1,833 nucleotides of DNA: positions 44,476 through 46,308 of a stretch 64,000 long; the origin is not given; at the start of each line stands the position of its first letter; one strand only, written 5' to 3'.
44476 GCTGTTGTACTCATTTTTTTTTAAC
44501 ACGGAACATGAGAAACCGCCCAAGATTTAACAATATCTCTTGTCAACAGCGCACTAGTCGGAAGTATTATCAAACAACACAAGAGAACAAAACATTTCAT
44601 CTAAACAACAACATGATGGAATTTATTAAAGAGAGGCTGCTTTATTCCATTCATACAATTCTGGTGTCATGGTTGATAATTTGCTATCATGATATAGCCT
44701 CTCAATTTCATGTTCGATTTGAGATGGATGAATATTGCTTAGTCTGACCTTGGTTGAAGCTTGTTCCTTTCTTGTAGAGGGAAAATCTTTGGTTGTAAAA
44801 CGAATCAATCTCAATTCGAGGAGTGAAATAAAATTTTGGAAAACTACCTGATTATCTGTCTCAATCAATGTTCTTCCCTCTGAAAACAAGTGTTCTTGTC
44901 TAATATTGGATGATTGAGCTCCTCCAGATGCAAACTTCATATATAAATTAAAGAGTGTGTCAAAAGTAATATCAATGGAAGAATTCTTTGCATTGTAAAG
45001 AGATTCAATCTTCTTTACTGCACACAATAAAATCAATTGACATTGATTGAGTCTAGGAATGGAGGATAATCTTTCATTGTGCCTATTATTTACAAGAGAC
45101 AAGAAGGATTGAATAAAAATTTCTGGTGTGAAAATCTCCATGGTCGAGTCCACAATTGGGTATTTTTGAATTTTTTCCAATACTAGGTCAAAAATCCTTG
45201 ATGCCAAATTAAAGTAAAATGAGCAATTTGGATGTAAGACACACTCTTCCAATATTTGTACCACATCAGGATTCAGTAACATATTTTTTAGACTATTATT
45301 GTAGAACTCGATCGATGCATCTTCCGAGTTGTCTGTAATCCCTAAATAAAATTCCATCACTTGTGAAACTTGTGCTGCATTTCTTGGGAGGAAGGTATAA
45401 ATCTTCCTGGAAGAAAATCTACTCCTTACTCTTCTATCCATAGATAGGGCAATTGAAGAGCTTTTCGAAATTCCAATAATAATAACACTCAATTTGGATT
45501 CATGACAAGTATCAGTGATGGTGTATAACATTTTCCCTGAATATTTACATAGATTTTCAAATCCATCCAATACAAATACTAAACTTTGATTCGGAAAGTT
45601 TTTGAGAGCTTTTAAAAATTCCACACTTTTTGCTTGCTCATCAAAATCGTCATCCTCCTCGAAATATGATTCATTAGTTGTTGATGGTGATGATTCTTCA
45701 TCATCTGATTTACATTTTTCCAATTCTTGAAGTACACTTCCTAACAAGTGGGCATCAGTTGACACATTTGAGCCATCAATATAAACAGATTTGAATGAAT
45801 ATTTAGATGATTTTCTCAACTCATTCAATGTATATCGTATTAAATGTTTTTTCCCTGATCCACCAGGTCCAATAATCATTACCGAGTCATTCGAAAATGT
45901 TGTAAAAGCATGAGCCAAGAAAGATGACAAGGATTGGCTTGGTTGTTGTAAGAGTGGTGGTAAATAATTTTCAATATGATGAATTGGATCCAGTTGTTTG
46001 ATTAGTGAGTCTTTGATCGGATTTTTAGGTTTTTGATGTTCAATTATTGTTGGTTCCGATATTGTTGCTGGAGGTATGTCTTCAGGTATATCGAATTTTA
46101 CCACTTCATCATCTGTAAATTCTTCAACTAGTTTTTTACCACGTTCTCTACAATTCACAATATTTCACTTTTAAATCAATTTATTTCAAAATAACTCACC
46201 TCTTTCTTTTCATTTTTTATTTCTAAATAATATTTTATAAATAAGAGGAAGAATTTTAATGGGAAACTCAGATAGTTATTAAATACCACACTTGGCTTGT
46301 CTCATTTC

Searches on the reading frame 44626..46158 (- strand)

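Call 19: search_protein_families(library=pfam, proteins=[window:44626-46158:-], max_evalue=0.001)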
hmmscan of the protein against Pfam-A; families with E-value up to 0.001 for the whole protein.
window:44626-46158:- (510 aa): 4 families
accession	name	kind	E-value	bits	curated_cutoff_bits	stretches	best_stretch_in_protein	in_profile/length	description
PF13401.12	AAA_22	-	2.9e-06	28.1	27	1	91-230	6-123/130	AAA domain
PF24883.2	NPHP3_N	-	1.5e-05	25.7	24.8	1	92-228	24-160/164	Nephrocystin 3, N-terminal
PF13191.12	AAA_16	-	9.9e-05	23.3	32.6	1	82-225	13-164/167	AAA ATPase domain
PF01637.24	ATPase_2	-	0.00065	20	33.2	0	90-237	20-162/225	ATPase domain predominantly from Archaea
